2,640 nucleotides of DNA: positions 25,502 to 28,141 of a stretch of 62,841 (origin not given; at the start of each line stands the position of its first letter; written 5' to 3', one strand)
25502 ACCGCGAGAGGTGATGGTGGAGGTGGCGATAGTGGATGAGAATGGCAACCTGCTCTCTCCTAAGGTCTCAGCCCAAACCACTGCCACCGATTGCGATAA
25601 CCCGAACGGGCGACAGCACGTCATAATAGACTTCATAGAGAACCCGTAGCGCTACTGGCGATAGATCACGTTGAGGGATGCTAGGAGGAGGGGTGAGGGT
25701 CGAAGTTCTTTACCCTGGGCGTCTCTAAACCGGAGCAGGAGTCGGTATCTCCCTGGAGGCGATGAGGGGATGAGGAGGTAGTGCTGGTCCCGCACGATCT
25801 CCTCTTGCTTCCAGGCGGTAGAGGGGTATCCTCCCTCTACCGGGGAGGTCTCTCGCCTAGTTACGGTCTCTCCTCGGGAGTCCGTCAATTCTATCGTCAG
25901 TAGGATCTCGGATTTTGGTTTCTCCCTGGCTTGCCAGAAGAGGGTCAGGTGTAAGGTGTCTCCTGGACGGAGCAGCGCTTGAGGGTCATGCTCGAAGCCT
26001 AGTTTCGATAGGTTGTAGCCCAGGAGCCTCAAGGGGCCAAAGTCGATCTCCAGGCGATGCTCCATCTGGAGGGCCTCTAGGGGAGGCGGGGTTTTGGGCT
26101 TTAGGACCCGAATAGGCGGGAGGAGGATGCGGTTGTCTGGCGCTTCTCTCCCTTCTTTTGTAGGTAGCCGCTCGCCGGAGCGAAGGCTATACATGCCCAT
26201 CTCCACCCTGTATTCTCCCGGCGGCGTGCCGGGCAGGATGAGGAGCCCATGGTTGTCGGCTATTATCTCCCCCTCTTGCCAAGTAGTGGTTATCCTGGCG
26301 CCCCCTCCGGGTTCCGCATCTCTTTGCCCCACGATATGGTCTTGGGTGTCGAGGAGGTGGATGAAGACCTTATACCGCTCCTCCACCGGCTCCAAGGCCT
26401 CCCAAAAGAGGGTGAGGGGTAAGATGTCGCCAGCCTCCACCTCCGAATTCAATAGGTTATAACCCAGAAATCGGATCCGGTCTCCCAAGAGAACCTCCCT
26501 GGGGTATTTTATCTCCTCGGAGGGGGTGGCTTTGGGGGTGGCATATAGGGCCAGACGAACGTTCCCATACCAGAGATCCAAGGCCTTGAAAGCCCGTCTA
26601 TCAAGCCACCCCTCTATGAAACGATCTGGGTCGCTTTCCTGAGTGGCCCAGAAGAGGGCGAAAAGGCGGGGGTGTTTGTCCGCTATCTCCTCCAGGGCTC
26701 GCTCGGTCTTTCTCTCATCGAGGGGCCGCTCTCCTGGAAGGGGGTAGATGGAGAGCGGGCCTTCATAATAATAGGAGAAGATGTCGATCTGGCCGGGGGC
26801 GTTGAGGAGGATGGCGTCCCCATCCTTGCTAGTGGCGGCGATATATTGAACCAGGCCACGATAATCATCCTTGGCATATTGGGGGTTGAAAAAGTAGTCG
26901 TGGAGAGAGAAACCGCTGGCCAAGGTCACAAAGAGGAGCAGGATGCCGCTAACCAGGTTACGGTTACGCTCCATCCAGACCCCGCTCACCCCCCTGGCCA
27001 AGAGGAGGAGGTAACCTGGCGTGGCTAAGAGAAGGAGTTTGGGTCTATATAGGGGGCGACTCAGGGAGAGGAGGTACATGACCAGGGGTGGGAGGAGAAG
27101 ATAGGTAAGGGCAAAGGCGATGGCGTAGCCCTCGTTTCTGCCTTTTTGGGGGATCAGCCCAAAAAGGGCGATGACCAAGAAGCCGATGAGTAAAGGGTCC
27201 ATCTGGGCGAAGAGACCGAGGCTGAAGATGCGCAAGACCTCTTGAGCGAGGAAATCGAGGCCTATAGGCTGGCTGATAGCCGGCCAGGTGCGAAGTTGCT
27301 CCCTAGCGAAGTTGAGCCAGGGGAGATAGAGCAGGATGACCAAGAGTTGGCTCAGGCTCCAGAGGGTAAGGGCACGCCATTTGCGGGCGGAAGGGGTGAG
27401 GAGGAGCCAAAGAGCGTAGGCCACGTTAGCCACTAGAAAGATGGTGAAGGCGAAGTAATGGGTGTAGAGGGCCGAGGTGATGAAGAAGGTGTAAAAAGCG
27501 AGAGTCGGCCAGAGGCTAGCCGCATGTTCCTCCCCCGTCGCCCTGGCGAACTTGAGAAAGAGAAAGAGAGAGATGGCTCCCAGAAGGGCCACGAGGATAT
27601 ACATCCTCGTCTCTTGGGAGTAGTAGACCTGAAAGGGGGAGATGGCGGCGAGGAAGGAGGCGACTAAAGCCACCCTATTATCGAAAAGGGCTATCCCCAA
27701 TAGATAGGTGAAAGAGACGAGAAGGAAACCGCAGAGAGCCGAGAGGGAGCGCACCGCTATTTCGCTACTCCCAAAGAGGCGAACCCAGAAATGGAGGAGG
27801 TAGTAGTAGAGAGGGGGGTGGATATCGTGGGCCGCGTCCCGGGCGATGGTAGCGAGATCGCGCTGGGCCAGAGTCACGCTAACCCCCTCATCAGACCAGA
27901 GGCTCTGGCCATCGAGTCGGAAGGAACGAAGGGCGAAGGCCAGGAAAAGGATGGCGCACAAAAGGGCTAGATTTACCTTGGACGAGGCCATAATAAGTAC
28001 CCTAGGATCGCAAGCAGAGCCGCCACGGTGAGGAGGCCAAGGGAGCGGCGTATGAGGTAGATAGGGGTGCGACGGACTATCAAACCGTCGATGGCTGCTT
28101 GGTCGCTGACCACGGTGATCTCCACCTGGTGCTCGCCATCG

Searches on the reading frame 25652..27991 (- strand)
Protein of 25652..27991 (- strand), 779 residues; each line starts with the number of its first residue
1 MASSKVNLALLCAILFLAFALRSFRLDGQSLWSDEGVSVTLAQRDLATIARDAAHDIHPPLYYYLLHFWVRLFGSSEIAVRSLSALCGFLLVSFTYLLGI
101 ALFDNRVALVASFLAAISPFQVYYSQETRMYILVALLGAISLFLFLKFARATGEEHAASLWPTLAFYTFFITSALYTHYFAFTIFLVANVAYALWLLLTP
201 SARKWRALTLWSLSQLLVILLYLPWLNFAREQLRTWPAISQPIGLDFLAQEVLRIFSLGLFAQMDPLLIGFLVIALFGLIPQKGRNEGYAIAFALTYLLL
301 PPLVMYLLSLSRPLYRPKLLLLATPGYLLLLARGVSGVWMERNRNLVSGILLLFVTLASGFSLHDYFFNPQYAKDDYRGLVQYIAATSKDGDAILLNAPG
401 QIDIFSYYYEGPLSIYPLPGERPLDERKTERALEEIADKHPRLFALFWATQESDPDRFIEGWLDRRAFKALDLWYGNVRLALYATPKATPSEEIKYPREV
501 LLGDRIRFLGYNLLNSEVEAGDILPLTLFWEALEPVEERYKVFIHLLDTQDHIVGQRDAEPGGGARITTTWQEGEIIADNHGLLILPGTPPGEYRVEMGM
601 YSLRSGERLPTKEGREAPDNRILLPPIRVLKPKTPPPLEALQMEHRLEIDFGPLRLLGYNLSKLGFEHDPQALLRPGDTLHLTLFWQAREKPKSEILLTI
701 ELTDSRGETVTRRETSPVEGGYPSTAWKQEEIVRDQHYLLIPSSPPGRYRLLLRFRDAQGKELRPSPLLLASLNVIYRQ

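Call 92: search_protein_families(library=pfam, proteins=[window:25652-27991:-], max_evalue=0.01)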
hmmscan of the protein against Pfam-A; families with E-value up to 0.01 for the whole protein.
window:25652-27991:- (779 aa): 1 family
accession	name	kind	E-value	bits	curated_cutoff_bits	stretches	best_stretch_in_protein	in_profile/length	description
PF13231.12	PMT_2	-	1.6e-11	45.1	26.1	1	58-226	2-158/160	Dolichyl-phosphate-mannose-protein mannosyltransferase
